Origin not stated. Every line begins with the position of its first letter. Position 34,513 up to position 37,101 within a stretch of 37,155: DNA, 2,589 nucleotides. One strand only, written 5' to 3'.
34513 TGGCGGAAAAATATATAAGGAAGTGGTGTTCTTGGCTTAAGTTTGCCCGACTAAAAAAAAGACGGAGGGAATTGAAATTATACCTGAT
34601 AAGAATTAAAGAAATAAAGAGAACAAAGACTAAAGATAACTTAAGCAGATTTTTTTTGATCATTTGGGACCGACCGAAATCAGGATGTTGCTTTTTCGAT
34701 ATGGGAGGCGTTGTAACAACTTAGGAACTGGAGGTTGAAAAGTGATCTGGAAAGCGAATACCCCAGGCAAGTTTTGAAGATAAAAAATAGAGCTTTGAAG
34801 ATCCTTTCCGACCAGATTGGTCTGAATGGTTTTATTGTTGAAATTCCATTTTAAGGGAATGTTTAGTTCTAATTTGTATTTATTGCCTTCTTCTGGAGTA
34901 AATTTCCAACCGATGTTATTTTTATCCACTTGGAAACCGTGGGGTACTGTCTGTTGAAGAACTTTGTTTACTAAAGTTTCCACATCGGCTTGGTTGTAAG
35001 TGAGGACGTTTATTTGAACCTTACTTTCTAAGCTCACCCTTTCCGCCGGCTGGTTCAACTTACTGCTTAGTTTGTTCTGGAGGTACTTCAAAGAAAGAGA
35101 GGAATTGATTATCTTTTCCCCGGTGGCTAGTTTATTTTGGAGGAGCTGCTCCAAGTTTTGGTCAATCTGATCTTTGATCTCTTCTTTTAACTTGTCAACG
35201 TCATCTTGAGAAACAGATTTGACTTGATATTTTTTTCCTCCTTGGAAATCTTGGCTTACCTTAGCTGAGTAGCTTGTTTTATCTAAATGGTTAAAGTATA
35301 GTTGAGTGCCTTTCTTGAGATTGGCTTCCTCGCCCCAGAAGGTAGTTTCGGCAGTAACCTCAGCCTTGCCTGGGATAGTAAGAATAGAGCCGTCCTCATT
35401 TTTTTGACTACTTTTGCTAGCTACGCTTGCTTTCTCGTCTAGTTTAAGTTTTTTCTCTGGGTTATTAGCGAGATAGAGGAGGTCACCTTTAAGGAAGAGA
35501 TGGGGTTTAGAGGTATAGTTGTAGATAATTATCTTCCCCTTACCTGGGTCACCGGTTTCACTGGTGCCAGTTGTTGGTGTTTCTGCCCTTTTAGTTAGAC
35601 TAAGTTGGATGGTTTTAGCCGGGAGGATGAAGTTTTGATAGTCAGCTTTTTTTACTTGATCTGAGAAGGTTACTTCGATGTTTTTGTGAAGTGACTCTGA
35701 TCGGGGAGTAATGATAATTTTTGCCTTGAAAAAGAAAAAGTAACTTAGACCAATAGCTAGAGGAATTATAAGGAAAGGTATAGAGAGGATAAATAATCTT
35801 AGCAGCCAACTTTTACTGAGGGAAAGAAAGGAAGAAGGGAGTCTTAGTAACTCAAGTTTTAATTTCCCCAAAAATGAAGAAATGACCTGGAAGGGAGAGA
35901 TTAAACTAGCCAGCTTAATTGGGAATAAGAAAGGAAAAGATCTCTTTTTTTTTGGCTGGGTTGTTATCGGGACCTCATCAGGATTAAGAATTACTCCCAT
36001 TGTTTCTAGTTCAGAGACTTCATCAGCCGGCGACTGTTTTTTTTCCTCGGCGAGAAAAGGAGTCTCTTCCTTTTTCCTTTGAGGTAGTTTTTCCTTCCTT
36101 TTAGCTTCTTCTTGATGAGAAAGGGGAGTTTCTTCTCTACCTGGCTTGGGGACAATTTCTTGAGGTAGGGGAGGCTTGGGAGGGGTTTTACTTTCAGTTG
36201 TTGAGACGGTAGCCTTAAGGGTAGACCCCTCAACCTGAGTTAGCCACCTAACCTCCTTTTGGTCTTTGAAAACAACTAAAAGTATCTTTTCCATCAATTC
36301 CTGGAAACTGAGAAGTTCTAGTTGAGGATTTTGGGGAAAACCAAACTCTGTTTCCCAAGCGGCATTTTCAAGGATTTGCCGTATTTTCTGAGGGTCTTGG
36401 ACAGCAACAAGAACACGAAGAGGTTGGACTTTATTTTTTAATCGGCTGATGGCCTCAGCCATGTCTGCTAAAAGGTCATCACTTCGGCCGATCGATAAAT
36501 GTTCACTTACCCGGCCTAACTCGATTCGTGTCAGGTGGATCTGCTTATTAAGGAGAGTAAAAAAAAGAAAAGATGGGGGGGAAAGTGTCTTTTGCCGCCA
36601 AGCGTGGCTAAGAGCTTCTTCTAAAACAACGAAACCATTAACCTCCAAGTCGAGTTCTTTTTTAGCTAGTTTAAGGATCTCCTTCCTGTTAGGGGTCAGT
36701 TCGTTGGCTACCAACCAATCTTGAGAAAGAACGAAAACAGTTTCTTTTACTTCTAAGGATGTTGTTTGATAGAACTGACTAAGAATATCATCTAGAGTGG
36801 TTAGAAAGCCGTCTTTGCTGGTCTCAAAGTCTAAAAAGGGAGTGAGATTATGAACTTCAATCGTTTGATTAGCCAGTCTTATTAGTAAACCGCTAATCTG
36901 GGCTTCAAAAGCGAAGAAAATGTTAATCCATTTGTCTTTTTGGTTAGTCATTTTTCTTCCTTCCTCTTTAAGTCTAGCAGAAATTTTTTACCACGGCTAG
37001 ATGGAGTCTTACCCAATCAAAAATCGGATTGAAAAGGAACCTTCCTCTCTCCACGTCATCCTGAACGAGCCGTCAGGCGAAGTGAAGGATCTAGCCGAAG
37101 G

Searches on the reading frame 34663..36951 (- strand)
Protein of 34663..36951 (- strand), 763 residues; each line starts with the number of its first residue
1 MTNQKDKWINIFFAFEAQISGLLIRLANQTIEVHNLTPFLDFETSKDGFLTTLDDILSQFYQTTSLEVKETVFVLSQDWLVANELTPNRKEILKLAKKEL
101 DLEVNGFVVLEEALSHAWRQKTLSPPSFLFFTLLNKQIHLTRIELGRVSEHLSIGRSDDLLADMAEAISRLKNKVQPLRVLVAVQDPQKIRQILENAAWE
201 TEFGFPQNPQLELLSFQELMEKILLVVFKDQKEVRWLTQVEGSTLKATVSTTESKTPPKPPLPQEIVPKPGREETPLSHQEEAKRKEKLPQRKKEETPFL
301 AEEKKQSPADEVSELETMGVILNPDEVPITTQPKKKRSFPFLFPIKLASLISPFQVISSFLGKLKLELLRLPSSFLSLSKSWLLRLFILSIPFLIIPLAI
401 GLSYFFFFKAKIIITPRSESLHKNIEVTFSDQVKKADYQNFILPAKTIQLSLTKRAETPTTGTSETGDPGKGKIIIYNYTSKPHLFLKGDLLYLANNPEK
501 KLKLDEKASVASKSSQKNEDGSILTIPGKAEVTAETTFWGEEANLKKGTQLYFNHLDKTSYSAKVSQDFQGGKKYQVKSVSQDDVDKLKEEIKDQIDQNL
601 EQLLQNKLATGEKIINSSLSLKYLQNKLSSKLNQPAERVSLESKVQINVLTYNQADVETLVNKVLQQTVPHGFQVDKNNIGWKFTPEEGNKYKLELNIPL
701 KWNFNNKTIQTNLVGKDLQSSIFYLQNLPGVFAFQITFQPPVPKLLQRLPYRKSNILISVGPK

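Call 90: search_protein_families(library=pfam, proteins=[window:34663-36951:-], max_evalue=0.001)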
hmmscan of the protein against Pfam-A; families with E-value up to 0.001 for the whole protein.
window:34663-36951:- (763 aa): 0 families

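Call 93: find_encoding_contigs(protein=window:34663-36951:-, flank=10000, max_places=4)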
Protein window:34663-36951:- (763 aa): 3 contigs read that carry it; 2 places shown.
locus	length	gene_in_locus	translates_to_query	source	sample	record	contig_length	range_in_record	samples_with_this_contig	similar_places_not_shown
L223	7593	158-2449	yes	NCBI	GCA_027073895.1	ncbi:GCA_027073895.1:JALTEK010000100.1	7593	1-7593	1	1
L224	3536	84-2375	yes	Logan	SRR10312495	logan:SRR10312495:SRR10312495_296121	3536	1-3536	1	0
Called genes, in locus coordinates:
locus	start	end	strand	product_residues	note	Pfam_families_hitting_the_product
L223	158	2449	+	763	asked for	-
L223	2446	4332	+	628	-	PF01229:Glyco_hydro_39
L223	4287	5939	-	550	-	PF03023:MurJ, PF13440:Polysacc_synt_3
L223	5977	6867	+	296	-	PF03741:TerC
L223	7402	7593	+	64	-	?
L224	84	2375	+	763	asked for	-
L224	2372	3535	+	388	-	?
